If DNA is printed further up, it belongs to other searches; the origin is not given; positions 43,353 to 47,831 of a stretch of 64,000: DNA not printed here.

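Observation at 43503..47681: Two large sensors whose output is a PP2C/SpoIIE phosphatase rather than a histidine kinase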

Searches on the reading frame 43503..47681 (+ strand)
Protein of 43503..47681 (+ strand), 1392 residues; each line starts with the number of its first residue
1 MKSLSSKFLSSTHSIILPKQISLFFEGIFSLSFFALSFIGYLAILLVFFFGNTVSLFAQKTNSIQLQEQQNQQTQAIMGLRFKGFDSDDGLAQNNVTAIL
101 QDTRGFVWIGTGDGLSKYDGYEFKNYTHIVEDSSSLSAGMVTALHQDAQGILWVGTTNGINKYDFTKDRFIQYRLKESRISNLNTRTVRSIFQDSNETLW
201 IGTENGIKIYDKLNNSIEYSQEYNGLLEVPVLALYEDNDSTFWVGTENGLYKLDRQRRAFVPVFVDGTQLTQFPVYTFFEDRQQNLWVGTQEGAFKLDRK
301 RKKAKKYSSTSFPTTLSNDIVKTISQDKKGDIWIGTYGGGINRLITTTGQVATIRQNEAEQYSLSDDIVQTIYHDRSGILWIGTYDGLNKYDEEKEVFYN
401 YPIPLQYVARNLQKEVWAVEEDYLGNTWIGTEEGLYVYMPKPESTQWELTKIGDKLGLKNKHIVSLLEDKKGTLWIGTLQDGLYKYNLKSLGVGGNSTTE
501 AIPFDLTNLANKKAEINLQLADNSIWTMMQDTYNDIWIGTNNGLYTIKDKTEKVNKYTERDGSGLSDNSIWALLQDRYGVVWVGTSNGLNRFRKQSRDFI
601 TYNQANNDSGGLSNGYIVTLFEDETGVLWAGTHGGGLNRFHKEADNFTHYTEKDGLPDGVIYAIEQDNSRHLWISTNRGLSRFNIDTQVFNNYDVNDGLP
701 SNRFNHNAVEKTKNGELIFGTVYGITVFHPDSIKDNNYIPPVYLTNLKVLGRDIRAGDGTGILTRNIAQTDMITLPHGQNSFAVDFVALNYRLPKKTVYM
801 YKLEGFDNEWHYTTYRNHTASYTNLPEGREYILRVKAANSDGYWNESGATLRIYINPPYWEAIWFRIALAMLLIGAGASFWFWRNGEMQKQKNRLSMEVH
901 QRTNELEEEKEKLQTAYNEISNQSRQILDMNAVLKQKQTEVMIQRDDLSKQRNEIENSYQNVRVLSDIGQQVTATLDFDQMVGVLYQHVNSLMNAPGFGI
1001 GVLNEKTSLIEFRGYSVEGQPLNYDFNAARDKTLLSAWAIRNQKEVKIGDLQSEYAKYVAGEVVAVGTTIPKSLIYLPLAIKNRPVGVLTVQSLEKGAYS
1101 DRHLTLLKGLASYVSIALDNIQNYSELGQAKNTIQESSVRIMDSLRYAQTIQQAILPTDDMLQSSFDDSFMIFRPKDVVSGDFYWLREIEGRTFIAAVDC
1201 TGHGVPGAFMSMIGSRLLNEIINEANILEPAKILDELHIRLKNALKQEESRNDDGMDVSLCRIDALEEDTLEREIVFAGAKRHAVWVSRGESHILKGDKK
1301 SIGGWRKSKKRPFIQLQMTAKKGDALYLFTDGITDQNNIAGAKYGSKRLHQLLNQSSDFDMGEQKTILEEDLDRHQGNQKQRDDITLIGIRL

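Call 3: search_protein_families(library=pfam, proteins=[window:43503-47681:+], max_evalue=0.01)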
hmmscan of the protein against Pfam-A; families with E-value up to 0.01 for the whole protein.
window:43503-47681:+ (1392 aa): 8 families
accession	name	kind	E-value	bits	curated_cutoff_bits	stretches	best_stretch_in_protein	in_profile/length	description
PF07494.17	Reg_prop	-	4.9e-68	216.7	20.4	9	564-587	1-24/24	Two component regulator propeller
PF07228.17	SpoIIE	-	1.5e-19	71.1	25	1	1190-1391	2-190/192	Stage II sporulation protein E (SpoIIE)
PF07495.19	Y_Y_Y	-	7.4e-15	55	26.6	1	790-855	1-64/65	Y_Y_Y domain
PF13185.12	GAF_2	-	1e-14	55.4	28.6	1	976-1119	2-136/136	GAF domain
PF23748.1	Beta-prop_LRRK2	-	1.7e-10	40.9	26.9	0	176-206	264-294/359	LRRK2 beta propeller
PF13492.12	GAF_3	-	1.5e-09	38.8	27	1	978-1120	2-129/129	GAF domain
PF01590.32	GAF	-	0.0051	17.8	22.4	0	1037-1118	56-133/133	GAF domain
PF00780.28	CNH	-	0.0096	16.2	26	0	429-491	7-63/255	CNH domain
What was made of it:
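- On SiaA / SiaABCD system: Not met by the 1392-aa protein, which has a propeller/Y_Y_Y sensor and GAF instead (call 3).
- Checked: Pfam gives Reg_prop (9 stretches, E 5e-68), Y_Y_Y at 790-855, GAF_2 at 976-1119 and SpoIIE at 1190-1391 (E 1.5e-19) (call 3).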

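Call 4: search_protein_families(library=ncbifam, proteins=[window:43503-47681:+], max_evalue=0.01)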
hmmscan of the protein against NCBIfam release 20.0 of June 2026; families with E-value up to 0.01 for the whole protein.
window:43503-47681:+ (1392 aa): 3 families
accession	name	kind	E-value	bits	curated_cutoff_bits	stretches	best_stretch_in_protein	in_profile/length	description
NF038263.1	prot_phos_SiaA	equivalog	5.9e-57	193.6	700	1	1125-1392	395-657/658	biofilm regulation protein phosphatase SiaA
NF052228.1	T9SS_PorZ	equivalog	4.1e-37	128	260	7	265-391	524-659/757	type IX secretion system anionic LPS delivery protein PorZ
NF011958.0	PRK15429.1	equivalog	3.1e-07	29.4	830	1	939-1146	164-372/692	formate hydrogenlyase transcriptional activator FlhA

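Call 6: find_homologous_proteins(query=window:43503-47681:+, max_evalue=1e-10)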
Query window:43503-47681:+ (1392 aa): 7939 proteins with E <= 1e-10 among 8000 candidates; the best 120 are listed.
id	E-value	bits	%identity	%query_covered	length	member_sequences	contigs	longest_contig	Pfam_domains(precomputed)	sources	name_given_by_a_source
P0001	0.0e+0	2872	89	100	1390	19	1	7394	PF07495.20,PF23748.2,PF07494.18,PF13185.13,PF13492.13,PF07228.18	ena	-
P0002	0.0e+0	2862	89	99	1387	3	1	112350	PF07495.20,PF23748.2,PF07494.18,PF13185.13,PF13492.13,PF07228.18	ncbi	-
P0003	0.0e+0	2765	85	100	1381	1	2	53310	PF07495.20,PF23748.2,PF07494.18,PF13185.13,PF13492.13,PF07228.18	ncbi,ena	-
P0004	0.0e+0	1419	48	97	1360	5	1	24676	PF07495.20,PF23748.2,PF07494.18,PF13185.13,PF01590.33,PF13492.13,PF16819.12,PF07228.18,PF08450.19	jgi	jgi:ligand-binding sensor domain-containing protein/serine phosphatase RsbU (regulator of sigma subu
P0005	2.9e-275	935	36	94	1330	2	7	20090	PF07495.20,PF23748.2,PF07494.18,PF13185.13,PF07228.18,PF08450.19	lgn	-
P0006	2.4e-272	925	36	94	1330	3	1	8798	PF07495.20,PF23748.2,PF07494.18,PF13185.13,PF01590.33,PF07228.18,PF08450.19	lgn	-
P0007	4.9e-261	888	34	87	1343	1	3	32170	PF07495.20,PF23748.2,PF07494.18,PF13185.13,PF07228.18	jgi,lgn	jgi:ligand-binding sensor domain-containing protein/serine phosphatase RsbU (regulator of sigma subu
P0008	5.1e-261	887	35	94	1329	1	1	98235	PF07495.20,PF07494.18,PF13185.13,PF01590.33,PF13492.13,PF07228.18,PF08450.19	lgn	-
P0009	2.9e-259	882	35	94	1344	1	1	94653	PF07495.20,PF23748.2,PF07494.18,PF13185.13,PF01590.33,PF13492.13,PF07228.18,PF08450.19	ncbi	-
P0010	1.7e-255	869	36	95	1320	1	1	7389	PF07495.20,PF23748.2,PF07494.18,PF13185.13,PF13492.13,PF07228.18,PF08450.19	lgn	-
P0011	6.8e-251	854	35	61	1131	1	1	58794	PF07495.20,PF23775.2,PF23748.2,PF07494.18,PF07228.18,PF08450.19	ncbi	-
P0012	1.9e-247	843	36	60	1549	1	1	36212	PF07495.20,PF23748.2,PF07494.18,PF02518.32,PF00512.32,PF00072.31,PF07228.18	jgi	-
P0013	1.5e-241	823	34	94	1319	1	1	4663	PF07495.20,PF23748.2,PF07494.18,PF13185.13,PF07228.18,PF08450.19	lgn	-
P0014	8.2e-241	821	30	50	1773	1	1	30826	PF07495.20,PF23748.2,PF07494.18,PF23754.2,PF08450.19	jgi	jgi:ligand-binding sensor domain-containing protein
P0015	8.8e-236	804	34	94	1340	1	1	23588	PF07495.20,PF23748.2,PF07494.18,PF13185.13,PF01590.33,PF24807.2,PF13492.13,PF07228.18,PF08450.19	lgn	-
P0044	8.7e-196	671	31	97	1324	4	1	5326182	PF07495.20,PF23748.2,PF07494.18,PF13185.13,PF01590.33,PF13492.13,PF07228.18,PF08450.19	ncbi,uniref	ncbi:two-component regulator propeller domain-containing protein [Bernardetia sp. MNP-M8]|uniref:two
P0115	8.7e-184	632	32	62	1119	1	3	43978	PF07495.20,PF23748.2,PF07494.18,PF16819.12,PF07228.18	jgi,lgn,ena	-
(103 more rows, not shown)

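Call 15: find_encoding_contigs(protein=P0002, flank=10000, max_places=2)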
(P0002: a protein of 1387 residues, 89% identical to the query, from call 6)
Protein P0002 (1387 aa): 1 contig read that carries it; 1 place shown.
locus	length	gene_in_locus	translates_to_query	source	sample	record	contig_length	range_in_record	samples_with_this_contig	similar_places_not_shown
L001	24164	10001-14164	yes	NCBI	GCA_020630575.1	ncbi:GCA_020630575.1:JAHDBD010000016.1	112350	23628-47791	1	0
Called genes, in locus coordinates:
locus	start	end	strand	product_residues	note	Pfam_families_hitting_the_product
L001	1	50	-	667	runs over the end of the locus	PF17152:CHASE8 (weak), PF00672:HAMP, PF00512:HisKA, PF02518:HATPase_c, PF00072:Response_reg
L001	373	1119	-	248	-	-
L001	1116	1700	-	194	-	-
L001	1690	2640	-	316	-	-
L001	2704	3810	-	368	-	PF13177:DNA_pol3_delta2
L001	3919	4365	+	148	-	-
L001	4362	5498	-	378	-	PF00072:Response_reg, PF14501:HATPase_c_5 (faint), PF02518:HATPase_c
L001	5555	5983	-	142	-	PF00072:Response_reg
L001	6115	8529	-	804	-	PF08446:PAS_2, PF14501:HATPase_c_5 (faint), PF01590:GAF, PF00360:PHY, PF00512:HisKA, PF02518:HATPase_c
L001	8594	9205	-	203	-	PF01126:Heme_oxygenase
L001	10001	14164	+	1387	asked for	PF23748:Beta-prop_LRRK2 (faint), PF07494:Reg_prop (weak), PF07495:Y_Y_Y, PF13185:GAF_2, PF13492:GAF_3, PF07228:SpoIIE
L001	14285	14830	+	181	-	PF19788:DUF6272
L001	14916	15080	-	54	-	-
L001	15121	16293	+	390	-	PF08240:ADH_N, PF00107:ADH_zinc_N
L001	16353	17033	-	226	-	PF07099:DUF1361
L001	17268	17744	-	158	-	PF00583:Acetyltransf_1, PF13508:Acetyltransf_7, PF13673:Acetyltransf_10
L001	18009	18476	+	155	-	PF14126:DUF4293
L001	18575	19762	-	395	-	PF19572:PorV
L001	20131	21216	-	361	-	-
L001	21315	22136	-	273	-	PF00215:OMPdecase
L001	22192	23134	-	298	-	PF00561:Abhydrolase_1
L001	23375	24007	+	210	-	PF00440:TetR_N, PF13972:TetR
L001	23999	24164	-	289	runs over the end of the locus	-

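Call 16: find_encoding_contigs(protein=P0004, flank=10000, max_places=2)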
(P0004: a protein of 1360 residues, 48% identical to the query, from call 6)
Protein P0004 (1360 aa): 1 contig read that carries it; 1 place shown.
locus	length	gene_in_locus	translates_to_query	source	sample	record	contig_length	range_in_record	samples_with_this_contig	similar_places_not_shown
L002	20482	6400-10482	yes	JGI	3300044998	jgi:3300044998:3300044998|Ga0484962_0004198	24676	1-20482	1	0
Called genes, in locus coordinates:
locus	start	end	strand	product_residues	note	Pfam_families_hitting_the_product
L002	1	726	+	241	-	?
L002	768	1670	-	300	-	PF00781:DAGK_cat, PF19279:YegS_C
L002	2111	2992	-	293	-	PF00950:ABC-3, PF01032:FecCD (weak)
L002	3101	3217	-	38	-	-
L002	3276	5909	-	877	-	PF19838:LptD_2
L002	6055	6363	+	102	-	-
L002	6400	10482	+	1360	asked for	PF07494:Reg_prop (faint), PF23748:Beta-prop_LRRK2 (faint), PF08450:SGL (faint), PF07495:Y_Y_Y, PF01590:GAF (weak), PF13185:GAF_2, PF13492:GAF_3, PF07228:SpoIIE, +1 more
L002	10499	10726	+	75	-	-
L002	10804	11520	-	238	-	PF00106:adh_short, PF13561:adh_short_C2, PF23441:SDR (weak)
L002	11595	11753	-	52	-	-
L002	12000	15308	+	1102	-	PF00025:Arf (faint), PF04760:IF2_N, PF00009:GTP_EFTU, PF00071:Ras (weak), PF01926:MMR_HSR1, PF22042:EF-G_D2, PF11987:IF-2, PF03144:GTP_EFTU_D2 (weak)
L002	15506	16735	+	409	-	PF01619:Pro_dh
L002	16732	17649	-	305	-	PF13183:Fer4_8 (faint), PF13534:Fer4_17 (faint), PF14697:Fer4_21 (faint), PF00037:Fer4 (faint), PF12838:Fer4_7, PF13484:Fer4_16 (faint)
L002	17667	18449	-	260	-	PF03734:YkuD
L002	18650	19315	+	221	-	PF05036:SPOR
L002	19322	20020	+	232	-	PF21948:LplA-B_cat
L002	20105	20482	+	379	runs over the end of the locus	PF13439:Glyco_transf_4 (faint), PF13579:Glyco_trans_4_4, PF00534:Glycos_transf_1, PF13692:Glyco_trans_1_4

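Call 17: find_encoding_contigs(protein=P0044, flank=10000, max_places=2)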
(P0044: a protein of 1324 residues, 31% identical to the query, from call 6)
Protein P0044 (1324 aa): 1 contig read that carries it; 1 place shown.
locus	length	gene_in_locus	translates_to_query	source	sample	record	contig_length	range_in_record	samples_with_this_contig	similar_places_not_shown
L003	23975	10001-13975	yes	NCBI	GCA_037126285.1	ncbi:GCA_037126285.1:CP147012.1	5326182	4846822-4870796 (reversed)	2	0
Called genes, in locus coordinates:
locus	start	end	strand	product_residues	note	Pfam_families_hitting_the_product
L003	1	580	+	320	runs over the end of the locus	PF00892:EamA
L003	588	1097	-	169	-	-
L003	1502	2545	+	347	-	PF13551:HTH_29, PF13592:HTH_33, PF13358:DDE_3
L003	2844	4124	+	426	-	PF01979:Amidohydro_1, PF07969:Amidohydro_3 (weak)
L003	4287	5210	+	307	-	PF12784:PDDEXK_2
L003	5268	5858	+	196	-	PF01205:Impact_N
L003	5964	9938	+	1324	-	PF07494:Reg_prop (faint), PF07495:Y_Y_Y, PF13185:GAF_2, PF13492:GAF_3, PF07228:SpoIIE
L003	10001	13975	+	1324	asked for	PF07494:Reg_prop (weak), PF23748:Beta-prop_LRRK2 (faint), PF07494:Reg_prop (weak), PF07494:Reg_prop (weak), PF07495:Y_Y_Y, PF13185:GAF_2, PF13492:GAF_3 (weak), PF07228:SpoIIE, +2 more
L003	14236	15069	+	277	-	-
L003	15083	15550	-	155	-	-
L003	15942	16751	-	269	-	-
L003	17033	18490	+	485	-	PF01565:FAD_binding_4, PF02913:FAD-oxidase_C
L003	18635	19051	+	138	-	PF18936:DUF5684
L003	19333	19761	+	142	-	PF18936:DUF5684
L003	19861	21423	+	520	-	PF00361:Proton_antipo_M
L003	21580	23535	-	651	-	PF00672:HAMP (faint), PF07228:SpoIIE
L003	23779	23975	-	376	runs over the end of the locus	PF01479:S4, PF00849:PseudoU_synth_2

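Call 18: search_protein_families(library=ncbifam, proteins=[L001:14285-14830:+, L002:10499-10726:+, L002:6055-6363:+, L003:14236-15069:+, L003:15083-15550:-], max_evalue=0.01)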
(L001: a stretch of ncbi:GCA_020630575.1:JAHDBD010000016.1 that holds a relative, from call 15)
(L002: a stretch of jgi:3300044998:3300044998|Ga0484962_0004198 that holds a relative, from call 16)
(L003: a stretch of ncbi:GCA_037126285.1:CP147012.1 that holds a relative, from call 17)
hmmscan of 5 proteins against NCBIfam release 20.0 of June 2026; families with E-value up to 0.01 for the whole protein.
L001:14285-14830:+ (181 aa): 4 families
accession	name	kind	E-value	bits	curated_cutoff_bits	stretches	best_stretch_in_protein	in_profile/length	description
NF038262.1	SiaB_fam_kinase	subfamily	2.1e-40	138.1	85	1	2-174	2-176/177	SiaB family protein kinase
NF038264.1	kinase_SiaB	equivalog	2.4e-20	73.1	225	1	7-173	8-174/176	biofilm regulation protein kinase SiaB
NF047703.1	slr1658_superfam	superfamily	0.0014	18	100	1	82-172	94-182/185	slr1658 superfamily regulator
NF052618.1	slr1658_cyano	equivalog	0.0026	17.4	200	1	82-175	98-189/191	slr1658 family protein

L002:10499-10726:+ (75 aa): 0 families

L002:6055-6363:+ (102 aa): 0 families

L003:14236-15069:+ (277 aa): 0 families

L003:15083-15550:- (155 aa): 0 families
